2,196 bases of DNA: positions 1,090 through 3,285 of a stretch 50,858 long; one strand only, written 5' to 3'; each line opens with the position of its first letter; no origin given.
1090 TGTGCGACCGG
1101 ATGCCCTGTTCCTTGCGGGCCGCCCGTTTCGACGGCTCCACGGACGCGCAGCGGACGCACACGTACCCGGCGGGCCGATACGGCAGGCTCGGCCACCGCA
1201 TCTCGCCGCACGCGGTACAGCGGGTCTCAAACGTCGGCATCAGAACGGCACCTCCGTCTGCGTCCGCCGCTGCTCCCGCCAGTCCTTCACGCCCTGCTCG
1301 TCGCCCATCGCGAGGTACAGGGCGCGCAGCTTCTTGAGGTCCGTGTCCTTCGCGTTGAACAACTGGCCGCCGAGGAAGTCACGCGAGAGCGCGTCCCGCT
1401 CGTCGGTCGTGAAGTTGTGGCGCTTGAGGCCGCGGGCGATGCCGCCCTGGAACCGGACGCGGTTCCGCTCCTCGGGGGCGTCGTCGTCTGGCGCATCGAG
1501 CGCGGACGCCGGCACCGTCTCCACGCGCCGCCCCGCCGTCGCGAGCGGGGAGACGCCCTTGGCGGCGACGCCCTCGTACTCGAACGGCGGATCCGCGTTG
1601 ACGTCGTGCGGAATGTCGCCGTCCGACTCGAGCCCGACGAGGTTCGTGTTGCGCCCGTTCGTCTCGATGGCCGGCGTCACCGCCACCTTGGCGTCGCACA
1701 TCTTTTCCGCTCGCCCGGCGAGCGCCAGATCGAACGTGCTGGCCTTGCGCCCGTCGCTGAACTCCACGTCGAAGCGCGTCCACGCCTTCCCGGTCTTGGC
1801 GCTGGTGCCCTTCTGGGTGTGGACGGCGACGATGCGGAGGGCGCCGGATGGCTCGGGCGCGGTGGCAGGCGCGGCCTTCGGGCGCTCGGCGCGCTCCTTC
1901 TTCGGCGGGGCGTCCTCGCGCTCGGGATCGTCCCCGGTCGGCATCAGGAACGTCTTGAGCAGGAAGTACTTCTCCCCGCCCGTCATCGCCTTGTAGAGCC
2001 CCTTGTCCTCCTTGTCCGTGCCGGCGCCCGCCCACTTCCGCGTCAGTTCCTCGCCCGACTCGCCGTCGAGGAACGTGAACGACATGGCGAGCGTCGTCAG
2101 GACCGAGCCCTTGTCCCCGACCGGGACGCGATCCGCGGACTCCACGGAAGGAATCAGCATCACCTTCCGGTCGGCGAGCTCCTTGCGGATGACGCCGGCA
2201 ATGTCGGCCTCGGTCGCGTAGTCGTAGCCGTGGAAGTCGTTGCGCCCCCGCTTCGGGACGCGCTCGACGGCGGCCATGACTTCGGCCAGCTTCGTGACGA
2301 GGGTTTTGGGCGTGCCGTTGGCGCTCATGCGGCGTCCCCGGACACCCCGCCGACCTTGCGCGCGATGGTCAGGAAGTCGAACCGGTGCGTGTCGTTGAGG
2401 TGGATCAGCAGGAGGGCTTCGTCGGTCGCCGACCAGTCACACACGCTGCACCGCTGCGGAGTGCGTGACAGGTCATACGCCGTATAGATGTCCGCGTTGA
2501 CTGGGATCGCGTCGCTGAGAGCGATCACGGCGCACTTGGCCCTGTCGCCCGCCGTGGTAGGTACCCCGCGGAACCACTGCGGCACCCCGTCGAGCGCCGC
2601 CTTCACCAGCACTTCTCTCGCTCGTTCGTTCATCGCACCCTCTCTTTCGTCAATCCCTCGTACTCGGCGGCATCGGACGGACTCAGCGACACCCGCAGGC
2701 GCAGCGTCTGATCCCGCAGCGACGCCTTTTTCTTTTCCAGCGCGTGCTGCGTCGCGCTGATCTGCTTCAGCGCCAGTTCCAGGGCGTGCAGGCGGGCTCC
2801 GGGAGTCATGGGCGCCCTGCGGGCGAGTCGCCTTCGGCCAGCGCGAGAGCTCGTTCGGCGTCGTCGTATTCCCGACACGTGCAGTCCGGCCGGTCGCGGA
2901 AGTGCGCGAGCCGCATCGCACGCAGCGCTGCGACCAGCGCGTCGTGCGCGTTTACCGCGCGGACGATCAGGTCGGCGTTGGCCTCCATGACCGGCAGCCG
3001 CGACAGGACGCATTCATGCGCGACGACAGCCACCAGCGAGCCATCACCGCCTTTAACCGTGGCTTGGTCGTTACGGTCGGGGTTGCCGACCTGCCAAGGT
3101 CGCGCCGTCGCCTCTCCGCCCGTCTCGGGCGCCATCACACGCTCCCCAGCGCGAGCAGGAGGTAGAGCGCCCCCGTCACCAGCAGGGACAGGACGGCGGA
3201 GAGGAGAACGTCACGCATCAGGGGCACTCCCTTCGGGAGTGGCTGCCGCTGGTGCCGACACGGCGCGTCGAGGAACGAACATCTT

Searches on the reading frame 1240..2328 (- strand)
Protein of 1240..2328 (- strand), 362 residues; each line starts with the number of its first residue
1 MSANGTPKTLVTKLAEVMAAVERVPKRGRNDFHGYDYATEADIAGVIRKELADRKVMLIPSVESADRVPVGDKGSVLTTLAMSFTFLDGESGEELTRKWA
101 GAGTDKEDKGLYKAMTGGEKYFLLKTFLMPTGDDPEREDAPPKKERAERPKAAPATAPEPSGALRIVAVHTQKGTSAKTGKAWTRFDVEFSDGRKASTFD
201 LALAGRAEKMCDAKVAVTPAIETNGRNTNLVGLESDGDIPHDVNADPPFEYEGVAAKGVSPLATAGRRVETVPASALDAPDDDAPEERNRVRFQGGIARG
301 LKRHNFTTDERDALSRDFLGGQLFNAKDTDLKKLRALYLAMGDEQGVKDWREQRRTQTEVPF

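Call 11: search_protein_families(library=pfam, proteins=[window:1240-2328:-])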
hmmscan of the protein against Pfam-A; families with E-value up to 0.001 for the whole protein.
window:1240-2328:- (362 aa): 1 family
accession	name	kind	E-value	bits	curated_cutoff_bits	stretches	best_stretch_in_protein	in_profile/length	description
PF04404.17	ERF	-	1.6e-13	51.4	25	1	12-150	3-140/153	ERF superfamily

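Call 21: find_related_loci(query=window:1240-2328:-, collection=viral_contigs, flank=10000)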
Query window:1240-2328:- (362 aa) in viral_contigs; peptide patterns used: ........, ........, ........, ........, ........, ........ (x = any residue, [..] = any of these).
7 stretches matched a pattern; 6 encode a relative of the query (tblastn E <= 1e-3); 6 distinct loci.
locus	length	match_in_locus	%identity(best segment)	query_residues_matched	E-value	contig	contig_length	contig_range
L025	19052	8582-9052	69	8-158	1e-62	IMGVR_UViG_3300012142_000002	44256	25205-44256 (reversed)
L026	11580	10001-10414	58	2-144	2e-46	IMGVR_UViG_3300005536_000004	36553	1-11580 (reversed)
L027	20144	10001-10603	37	5-201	7e-35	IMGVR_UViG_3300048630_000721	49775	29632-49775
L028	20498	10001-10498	39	6-169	6e-27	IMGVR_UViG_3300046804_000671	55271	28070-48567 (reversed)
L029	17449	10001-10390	47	9-136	6e-26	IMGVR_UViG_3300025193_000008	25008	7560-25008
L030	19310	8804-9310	33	10-186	8e-20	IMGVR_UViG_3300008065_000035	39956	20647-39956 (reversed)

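Call 61: find_encoding_contigs(protein=window:1240-2328:-, flank=10000, max_places=8)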
Protein window:1240-2328:- (362 aa): 2 contigs read that carry it; 2 places shown.
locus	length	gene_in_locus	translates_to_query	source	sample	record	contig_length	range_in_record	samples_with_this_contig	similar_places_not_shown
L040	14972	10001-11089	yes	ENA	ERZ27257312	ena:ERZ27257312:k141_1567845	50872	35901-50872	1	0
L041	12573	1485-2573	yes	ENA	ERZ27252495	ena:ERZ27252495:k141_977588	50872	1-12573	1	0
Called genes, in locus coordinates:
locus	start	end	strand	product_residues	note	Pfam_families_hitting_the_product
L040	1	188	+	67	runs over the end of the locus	-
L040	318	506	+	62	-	-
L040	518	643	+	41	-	-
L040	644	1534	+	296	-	-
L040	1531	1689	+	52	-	-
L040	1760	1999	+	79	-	-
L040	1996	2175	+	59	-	-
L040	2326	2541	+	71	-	-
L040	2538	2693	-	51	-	-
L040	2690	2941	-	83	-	-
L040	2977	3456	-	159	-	-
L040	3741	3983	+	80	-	-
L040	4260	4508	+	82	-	-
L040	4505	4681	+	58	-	-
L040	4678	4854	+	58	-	-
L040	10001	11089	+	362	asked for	PF04404:ERF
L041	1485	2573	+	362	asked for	PF04404:ERF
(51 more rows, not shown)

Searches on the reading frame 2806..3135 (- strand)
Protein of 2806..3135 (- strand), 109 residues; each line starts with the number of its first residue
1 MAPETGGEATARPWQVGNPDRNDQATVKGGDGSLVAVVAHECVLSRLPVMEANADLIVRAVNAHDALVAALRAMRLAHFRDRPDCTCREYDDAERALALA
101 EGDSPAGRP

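Call 81: search_protein_families(library=phrogs, max_evalue=0.001, proteins=[window:2806-3135:-])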
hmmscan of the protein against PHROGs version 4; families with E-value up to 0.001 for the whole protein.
window:2806-3135:- (109 aa): 1 family
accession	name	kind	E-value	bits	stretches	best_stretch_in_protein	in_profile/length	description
phrog_1273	-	unknown function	1.7e-07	32.6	1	9-105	8-102/103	-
